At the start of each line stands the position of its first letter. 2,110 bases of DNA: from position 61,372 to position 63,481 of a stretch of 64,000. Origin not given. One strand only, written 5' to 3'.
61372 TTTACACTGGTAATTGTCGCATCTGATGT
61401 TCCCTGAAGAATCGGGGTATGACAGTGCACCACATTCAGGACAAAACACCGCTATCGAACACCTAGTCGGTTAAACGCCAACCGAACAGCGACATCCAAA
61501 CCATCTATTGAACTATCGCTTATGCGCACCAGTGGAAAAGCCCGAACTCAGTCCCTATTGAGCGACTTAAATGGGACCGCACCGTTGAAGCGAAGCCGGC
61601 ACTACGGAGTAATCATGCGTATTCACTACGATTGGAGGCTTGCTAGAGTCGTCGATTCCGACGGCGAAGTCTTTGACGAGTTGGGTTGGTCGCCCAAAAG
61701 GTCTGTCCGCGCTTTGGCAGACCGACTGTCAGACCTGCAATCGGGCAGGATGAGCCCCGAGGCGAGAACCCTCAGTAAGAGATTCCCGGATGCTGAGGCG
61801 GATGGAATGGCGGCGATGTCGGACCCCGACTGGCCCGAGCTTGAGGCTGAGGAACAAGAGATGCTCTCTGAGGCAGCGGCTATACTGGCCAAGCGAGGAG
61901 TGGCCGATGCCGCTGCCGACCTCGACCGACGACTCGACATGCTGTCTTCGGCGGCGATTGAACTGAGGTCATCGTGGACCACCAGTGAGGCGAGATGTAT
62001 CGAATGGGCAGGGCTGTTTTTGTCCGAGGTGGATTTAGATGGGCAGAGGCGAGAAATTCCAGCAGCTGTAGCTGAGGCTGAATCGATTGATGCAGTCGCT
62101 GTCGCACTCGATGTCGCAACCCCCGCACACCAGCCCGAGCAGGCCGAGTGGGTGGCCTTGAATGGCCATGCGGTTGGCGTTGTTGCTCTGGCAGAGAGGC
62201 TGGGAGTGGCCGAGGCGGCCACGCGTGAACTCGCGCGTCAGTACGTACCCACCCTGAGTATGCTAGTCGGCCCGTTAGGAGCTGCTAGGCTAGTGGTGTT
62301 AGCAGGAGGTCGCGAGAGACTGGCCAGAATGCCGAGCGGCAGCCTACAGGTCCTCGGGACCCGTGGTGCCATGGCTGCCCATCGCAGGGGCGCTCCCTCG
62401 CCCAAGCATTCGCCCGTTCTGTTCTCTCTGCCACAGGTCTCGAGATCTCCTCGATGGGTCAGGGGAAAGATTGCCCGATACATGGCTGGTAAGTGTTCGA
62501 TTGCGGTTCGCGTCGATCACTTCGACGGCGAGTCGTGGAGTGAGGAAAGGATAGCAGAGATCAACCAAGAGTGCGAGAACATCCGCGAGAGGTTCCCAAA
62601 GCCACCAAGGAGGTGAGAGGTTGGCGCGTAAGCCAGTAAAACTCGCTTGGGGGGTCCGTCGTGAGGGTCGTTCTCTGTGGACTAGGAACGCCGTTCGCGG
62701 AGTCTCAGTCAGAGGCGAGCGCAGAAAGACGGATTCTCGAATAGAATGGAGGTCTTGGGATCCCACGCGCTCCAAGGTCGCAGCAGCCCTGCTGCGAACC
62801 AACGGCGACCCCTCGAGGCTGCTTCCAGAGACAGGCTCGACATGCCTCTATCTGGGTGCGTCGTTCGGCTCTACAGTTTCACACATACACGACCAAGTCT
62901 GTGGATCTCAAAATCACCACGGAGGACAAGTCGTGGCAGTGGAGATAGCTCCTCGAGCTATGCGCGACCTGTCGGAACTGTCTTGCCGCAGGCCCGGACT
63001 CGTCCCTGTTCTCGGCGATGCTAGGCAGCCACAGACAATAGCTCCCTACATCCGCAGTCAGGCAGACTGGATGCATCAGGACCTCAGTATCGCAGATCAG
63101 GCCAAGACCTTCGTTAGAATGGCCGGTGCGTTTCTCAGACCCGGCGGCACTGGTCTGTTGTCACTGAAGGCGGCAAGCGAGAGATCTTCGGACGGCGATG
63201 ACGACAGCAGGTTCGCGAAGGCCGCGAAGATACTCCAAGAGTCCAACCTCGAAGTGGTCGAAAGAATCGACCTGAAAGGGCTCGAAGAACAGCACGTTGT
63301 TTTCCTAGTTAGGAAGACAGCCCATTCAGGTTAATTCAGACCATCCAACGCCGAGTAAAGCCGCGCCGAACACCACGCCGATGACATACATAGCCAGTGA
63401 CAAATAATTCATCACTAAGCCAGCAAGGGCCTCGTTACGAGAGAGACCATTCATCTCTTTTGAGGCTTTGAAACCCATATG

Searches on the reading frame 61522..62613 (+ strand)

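Call 53: search_protein_families(library=pfam, proteins=[window:61522-62613:+], max_evalue=0.00001)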
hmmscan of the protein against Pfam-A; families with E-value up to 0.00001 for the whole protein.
window:61522-62613:+ (364 aa): 1 family
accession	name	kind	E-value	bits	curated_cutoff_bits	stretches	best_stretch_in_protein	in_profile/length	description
PF01798.23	Nop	-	9.4e-24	84.6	25.4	1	200-340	73-215/228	snoRNA binding domain, fibrillarin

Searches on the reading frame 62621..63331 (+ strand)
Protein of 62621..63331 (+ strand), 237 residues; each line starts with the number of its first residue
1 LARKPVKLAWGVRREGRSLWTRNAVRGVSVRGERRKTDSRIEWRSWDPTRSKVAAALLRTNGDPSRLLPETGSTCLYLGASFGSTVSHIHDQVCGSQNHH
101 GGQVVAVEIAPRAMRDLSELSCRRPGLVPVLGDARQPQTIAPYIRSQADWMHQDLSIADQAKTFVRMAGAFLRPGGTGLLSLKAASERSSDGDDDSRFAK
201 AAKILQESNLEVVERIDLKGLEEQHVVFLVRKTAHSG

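Call 53: search_protein_families(library=pfam, proteins=[window:62621-63331:+], max_evalue=0.00001)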
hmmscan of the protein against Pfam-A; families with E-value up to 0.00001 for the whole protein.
window:62621-63331:+ (237 aa): 1 family
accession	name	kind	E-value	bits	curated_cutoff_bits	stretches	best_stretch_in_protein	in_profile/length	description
PF01269.23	Fibrillarin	-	6.9e-45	153.4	27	1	16-231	19-224/227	Fibrillarin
